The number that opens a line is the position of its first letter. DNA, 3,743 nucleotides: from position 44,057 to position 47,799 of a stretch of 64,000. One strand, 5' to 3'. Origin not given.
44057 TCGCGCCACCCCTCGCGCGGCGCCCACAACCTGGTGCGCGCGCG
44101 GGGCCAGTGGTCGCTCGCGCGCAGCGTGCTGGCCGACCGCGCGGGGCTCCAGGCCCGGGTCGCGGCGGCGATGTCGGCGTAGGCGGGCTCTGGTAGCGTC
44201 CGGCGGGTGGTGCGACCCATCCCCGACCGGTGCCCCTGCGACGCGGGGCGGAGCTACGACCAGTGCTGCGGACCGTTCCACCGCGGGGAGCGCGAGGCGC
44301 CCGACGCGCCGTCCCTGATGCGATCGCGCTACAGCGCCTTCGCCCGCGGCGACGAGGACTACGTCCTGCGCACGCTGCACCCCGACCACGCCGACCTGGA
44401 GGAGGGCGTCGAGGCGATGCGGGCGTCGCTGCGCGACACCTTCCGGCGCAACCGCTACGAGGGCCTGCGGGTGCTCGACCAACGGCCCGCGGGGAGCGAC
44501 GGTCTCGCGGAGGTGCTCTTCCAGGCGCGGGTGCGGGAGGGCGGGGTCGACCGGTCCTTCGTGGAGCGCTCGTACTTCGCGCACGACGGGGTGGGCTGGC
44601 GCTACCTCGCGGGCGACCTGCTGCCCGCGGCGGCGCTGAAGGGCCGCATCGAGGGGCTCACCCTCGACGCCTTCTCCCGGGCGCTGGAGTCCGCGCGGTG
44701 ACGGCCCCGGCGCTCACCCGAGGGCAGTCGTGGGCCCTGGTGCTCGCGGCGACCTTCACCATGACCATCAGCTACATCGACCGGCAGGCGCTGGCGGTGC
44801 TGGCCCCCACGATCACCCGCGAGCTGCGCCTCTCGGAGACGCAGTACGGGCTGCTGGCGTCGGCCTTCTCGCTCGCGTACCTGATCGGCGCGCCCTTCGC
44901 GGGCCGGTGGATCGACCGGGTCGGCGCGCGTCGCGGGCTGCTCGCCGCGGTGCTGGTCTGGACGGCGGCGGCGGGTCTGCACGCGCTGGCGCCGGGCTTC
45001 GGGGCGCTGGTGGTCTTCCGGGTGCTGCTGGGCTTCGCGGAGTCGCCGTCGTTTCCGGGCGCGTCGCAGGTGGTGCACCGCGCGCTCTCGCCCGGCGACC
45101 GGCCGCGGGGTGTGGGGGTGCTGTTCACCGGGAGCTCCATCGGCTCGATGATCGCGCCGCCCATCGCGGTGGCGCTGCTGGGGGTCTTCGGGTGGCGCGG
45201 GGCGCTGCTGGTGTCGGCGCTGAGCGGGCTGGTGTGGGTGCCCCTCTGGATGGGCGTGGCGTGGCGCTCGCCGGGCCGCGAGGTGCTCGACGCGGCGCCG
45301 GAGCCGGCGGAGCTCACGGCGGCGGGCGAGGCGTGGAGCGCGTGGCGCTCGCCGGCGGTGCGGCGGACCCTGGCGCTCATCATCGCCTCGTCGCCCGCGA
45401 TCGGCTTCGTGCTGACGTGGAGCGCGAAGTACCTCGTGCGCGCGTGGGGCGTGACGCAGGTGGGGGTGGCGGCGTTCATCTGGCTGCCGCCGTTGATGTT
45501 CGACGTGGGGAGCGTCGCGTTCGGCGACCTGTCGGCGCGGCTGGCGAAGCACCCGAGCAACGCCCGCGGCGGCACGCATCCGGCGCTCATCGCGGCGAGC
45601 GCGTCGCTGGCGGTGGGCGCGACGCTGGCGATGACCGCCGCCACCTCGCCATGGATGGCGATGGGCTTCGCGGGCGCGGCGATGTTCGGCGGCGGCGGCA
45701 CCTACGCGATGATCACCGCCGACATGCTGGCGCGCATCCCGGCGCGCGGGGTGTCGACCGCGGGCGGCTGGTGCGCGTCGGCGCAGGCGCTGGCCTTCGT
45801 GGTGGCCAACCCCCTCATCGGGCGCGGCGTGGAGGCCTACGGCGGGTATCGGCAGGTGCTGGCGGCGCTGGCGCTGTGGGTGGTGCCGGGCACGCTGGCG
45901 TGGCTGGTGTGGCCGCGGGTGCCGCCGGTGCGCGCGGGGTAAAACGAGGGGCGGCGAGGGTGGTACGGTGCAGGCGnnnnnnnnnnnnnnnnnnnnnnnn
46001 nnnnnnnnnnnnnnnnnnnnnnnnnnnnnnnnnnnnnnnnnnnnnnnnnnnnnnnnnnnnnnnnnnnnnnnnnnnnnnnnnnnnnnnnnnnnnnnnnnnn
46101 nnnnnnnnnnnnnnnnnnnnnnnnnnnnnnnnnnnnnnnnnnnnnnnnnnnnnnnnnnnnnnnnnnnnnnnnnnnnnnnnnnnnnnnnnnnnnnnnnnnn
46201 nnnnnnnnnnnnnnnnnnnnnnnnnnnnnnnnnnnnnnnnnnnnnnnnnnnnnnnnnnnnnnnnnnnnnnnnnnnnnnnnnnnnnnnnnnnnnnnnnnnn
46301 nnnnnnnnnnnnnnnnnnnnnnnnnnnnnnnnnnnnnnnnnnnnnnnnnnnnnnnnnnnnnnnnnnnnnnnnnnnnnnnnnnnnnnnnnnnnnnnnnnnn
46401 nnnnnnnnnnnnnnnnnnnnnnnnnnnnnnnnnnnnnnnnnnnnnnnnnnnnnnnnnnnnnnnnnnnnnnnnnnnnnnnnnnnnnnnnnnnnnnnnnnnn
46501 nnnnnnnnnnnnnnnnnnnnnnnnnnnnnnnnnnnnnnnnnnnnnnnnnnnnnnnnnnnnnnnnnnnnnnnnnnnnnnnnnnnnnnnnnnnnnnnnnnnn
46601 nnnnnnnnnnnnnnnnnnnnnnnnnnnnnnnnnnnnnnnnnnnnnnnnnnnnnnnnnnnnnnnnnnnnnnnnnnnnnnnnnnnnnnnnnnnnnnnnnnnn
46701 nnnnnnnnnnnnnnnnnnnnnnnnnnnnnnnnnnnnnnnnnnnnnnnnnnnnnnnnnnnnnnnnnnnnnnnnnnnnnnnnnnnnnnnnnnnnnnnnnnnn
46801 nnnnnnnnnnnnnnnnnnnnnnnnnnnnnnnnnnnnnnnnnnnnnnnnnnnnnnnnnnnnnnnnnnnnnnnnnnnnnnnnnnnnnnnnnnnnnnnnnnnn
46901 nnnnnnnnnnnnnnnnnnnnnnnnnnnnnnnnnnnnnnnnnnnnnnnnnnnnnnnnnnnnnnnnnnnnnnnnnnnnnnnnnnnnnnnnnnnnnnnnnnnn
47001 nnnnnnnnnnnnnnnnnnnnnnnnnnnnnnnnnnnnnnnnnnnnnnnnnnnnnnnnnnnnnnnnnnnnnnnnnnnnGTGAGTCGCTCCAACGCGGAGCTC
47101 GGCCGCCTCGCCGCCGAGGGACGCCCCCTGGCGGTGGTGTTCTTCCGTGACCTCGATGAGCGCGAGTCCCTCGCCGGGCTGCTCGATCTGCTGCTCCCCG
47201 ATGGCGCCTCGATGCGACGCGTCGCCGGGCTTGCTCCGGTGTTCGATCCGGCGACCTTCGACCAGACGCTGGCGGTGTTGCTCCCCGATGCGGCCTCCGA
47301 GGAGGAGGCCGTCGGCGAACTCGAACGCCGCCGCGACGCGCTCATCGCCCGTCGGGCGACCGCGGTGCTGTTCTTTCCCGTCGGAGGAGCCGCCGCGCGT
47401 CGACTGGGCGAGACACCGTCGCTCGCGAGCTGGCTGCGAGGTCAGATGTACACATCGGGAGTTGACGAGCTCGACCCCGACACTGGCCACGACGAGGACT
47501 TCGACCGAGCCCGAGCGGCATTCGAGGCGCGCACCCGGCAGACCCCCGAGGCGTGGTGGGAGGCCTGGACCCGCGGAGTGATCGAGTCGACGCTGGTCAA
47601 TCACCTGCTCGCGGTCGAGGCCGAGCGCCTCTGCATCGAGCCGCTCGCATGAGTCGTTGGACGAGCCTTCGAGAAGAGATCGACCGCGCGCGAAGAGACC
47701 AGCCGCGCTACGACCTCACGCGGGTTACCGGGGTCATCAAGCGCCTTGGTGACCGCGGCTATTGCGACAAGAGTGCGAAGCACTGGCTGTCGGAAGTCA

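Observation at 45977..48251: Candidate novel NTP-dependent conflict system: ATPase + inactive partner + HPxxHxH effector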

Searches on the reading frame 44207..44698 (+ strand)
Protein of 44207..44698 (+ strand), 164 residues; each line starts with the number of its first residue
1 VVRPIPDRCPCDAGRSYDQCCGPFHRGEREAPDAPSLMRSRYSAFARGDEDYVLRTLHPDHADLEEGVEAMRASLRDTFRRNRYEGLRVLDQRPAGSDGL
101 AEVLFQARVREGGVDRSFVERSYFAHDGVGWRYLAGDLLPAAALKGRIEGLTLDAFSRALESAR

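Call 95: search_protein_families(library=pfam, proteins=[window:44207-44698:+], max_evalue=0.001)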
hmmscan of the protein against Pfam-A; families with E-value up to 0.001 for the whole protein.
window:44207-44698:+ (164 aa): 1 family
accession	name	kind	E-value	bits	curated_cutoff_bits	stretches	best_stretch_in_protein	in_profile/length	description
PF17775.7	YchJ_M-like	-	1.9e-20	73.9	22.7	1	34-136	2-99/99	YchJ, middle NTF2-like domain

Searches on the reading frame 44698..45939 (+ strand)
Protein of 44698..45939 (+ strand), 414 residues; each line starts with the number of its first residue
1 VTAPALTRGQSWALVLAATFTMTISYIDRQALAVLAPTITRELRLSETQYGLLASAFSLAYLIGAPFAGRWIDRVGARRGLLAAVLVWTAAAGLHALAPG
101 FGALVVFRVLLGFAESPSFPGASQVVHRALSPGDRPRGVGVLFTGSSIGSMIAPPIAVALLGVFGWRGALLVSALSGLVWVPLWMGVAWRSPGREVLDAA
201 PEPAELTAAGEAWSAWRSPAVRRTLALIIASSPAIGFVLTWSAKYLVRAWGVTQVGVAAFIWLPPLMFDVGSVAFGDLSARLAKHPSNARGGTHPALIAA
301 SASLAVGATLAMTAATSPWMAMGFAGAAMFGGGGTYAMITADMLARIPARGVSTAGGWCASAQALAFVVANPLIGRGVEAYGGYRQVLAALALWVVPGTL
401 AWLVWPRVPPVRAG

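Call 95: search_protein_families(library=pfam, proteins=[window:44698-45939:+], max_evalue=0.001)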
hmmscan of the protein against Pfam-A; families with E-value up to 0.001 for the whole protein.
window:44698-45939:+ (414 aa): 3 families
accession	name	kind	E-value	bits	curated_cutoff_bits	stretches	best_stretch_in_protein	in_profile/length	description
PF07690.21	MFS_1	-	1.5e-45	156.1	33.4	1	20-357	3-333/347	Major Facilitator Superfamily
PF06779.20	MFS_4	-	9.2e-09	35.5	26.3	1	28-188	8-172/364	Uncharacterised MFS-type transporter YbfB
PF00083.30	Sugar_tr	-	4.4e-08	32.9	22.3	1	40-175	43-179/452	Sugar (and other) transporter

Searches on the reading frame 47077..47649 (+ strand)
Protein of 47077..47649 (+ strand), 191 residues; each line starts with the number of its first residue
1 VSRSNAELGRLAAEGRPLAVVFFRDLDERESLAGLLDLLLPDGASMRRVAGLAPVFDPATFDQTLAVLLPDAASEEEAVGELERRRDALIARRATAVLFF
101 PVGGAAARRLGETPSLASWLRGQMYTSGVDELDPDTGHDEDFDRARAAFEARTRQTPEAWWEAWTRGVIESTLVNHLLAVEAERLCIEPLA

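Call 3: search_protein_families(library=pfam, proteins=[window:47077-47649:+], max_evalue=1)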
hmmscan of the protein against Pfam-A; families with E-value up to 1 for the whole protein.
window:47077-47649:+ (191 aa): 0 families

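Call 4: search_protein_families(library=padloc, proteins=[window:47077-47649:+], max_evalue=1)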
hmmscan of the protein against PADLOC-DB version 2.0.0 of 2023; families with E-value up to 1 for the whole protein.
window:47077-47649:+ (191 aa): 0 families

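Call 5: search_protein_families(library=ncbifam, proteins=[window:47077-47649:+], max_evalue=1)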
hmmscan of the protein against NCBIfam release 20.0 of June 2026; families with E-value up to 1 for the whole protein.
window:47077-47649:+ (191 aa): 0 families

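Call 10: find_homologous_proteins(query=window:47077-47649:+)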
Query window:47077-47649:+ (191 aa): 5 proteins with E <= 0.001 among 5673 candidates.
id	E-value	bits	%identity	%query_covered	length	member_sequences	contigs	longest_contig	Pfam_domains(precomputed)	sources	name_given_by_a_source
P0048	6.0e-109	380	93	100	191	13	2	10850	-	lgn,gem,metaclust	metaclust:\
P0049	1.8e-104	365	90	100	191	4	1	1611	-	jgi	jgi:hypothetical protein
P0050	2.4e-81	290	76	99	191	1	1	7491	-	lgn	-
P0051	2.5e-35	140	44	96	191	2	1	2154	-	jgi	-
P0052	1.3e-9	56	34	86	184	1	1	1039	-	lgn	-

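Call 40: predict_structure(alignment_id=A6)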
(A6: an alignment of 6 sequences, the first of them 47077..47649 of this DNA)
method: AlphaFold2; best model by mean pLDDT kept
length: 191 residues; sequences in the alignment: 6
mean_pLDDT: 77.5   pTM: 0.58
mean pLDDT of the five models: 77.5, 74.5, 72.3, 72.3, 71.5
residues with pLDDT >= 90: 50; 70-90: 91; 50-70: 29; < 50: 21
segments of 3 or more residues with pLDDT < 50: 1-5, 123-132, 134-136, 189-191
pLDDT, mean of each block of 10 residues (from residue 1): 53 73 83 83 84 93 91 92 87 88 83 72 41 51 84 92 86 71 68 41
secondary structure, 60 per line:
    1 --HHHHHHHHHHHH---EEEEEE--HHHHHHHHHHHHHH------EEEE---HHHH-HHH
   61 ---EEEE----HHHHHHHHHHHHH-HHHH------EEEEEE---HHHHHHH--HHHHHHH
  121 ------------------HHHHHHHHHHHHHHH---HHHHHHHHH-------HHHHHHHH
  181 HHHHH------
elements in order: H3-14 E18-23 H26-39 E46-49 H53-56 E64-67 H72-84 H86-89 E96-101 H105-111 H114-120 H139-153 H157-165 H173-185

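Call 44: fold_search(model_id=the predicted structure, library=pdb)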
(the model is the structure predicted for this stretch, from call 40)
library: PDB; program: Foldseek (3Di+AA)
matches with E <= 10: 452; with E <= 0.001: 0
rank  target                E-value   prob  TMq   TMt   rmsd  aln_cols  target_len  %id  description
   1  2b2n_A                9.9e-02  0.72  0.25  0.17  10.9        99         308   11  Structure of transcription-repair coupling factor (released 2006-01-24)
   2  2jgn_B                1.2e-01  0.28  0.26  0.29   8.2       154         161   16  DDX3 helicase domain (released 2008-05-13)
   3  9gd3_W                2.1e-01  0.15  0.24  0.08  24.1       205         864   12  Structure of a mononucleosome bound by one copy of Chd1 with the DBD on the exit-side DNA. (released 2024-09-18)
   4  5f9h_K                2.8e-01  0.15  0.19  0.07  10.6       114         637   12  Crystal structure of RIG-I helicase-RD in complex with 24-mer 5' triphosphate hairpin RNA (released 2016-01-13)
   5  9fp0_E                3.0e-01  0.63  0.30  0.13   7.0       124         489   10  Cryo-EM structure of the 'crown'less Bcs macrocomplex for E. coli cellulose secretion in non-saturating c-di-GMP (loca (released 2024-10-16)
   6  7jpo_E                3.0e-01  0.18  0.30  0.17  17.0       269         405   12  ORC-O1AAA: Human Origin Recognition Complex (ORC) with dynamic/unresolved ORC2 WH (released 2020-09-02)
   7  9kbb                  3.0e-01  0.10  0.18  0.13  18.0       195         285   15  3-hydroxyisobutyrate dehydrogenase (released 2025-07-30)
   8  4a2q_D                3.3e-01  0.18  0.30  0.12  20.7       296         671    9  Structure of duck RIG-I tandem CARDs and helicase domain (released 2011-10-19)
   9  2b2n_B                3.5e-01  0.41  0.24  0.16  11.1        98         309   10  Structure of transcription-repair coupling factor (released 2006-01-24)
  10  9fqr_Yc               3.8e-01  0.25  0.33  0.03  17.7       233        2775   10  96-nm repeat of axonemal doublet microtubules from bovine sperm (released 2025-03-26)
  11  1xp8                  3.8e-01  0.16  0.24  0.18   7.6       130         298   18  Deinococcus radiodurans RecA in complex with ATP-gamma-S (released 2004-12-21)
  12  5e3h_A                4.2e-01  0.09  0.19  0.08  12.3       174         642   10  Structural Basis for RNA Recognition and Activation of RIG-I (released 2015-11-18)
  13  4a2q_B                4.7e-01  0.15  0.30  0.12  19.6       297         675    9  Structure of duck RIG-I tandem CARDs and helicase domain (released 2011-10-19)
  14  8hwy_B                4.7e-01  0.08  0.19  0.14  18.3       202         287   15  Ancestral imine reductase mutant N559_M6 (released 2024-01-10)
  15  8uk9_D                5.0e-01  0.21  0.34  0.22  18.9       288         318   11  Structure of T4 Bacteriophage clamp loader mutant D110C bound to the T4 clamp, primer-template DNA, and ATP analog (released 2023-12-13)
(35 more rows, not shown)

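Call 67: search_protein_families(library=phrogs, proteins=[window:47077-47649:+], max_evalue=0.1)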
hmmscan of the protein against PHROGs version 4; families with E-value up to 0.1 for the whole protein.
window:47077-47649:+ (191 aa): 0 families

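Call 89: search_protein_families(library=pfam, alignment_id=A10, max_evalue=5)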
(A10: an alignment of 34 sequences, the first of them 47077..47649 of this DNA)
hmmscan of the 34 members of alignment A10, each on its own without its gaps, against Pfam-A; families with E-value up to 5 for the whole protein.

A. member 1, window:47077-47649:+ (191 aa): 0 families

B. families by the number of members that match (of 34 scanned): 10 families
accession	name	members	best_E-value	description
PF16012.10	DUF4780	11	0.0037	Domain of unknown function (DUF4780)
PF23494.1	bPH_10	1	0.00033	YqeB-like bacterial PH domain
PF23424.1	DUF7112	1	0.0032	Family of unknown function (DUF7112)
PF25089.1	DUF7804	1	0.0078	Domain of unknown function (DUF7804)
PF05195.22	AMP_N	1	0.011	Aminopeptidase P, N-terminal domain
PF14117.11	DUF4287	1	0.039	Domain of unknown function (DUF4287)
PF02006.22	PPS_PS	1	0.093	Phosphopantothenate/pantothenate synthetase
PF12515.13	CaATP_NAI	1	0.1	Ca2+-ATPase N terminal autoinhibitory domain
PF12833.13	HTH_18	1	0.26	Helix-turn-helix domain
PF07704.17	PSK_trans_fac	1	0.33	Rv0623-like transcription factor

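Call 93: search_solved_structures(query=A10, max_evalue=10, show_alignments=2)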
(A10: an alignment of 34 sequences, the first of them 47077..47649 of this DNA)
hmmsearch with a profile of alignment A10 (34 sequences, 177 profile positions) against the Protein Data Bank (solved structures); distinct sequences matched with E-value up to 10: 6.
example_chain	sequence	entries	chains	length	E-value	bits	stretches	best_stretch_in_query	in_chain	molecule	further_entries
3kkd_A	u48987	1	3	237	0.041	16.5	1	4-68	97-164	transcriptional regulator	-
1wpk_A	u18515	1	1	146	0.087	15.4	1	135-161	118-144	ADA regulatory protein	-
5ko7_A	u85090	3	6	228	0.6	12.7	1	120-151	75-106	Nitroreductase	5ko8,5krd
1u8b_A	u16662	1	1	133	0.72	12.4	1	135-154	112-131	Ada polyprotein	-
1zgw_A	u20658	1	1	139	0.78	12.3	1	135-154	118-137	Ada polyprotein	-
3zj1_A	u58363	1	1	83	0.8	12.3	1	63-91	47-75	NUCLEAR POLYADENYLATED RNA-BINDING PROTEIN NAB2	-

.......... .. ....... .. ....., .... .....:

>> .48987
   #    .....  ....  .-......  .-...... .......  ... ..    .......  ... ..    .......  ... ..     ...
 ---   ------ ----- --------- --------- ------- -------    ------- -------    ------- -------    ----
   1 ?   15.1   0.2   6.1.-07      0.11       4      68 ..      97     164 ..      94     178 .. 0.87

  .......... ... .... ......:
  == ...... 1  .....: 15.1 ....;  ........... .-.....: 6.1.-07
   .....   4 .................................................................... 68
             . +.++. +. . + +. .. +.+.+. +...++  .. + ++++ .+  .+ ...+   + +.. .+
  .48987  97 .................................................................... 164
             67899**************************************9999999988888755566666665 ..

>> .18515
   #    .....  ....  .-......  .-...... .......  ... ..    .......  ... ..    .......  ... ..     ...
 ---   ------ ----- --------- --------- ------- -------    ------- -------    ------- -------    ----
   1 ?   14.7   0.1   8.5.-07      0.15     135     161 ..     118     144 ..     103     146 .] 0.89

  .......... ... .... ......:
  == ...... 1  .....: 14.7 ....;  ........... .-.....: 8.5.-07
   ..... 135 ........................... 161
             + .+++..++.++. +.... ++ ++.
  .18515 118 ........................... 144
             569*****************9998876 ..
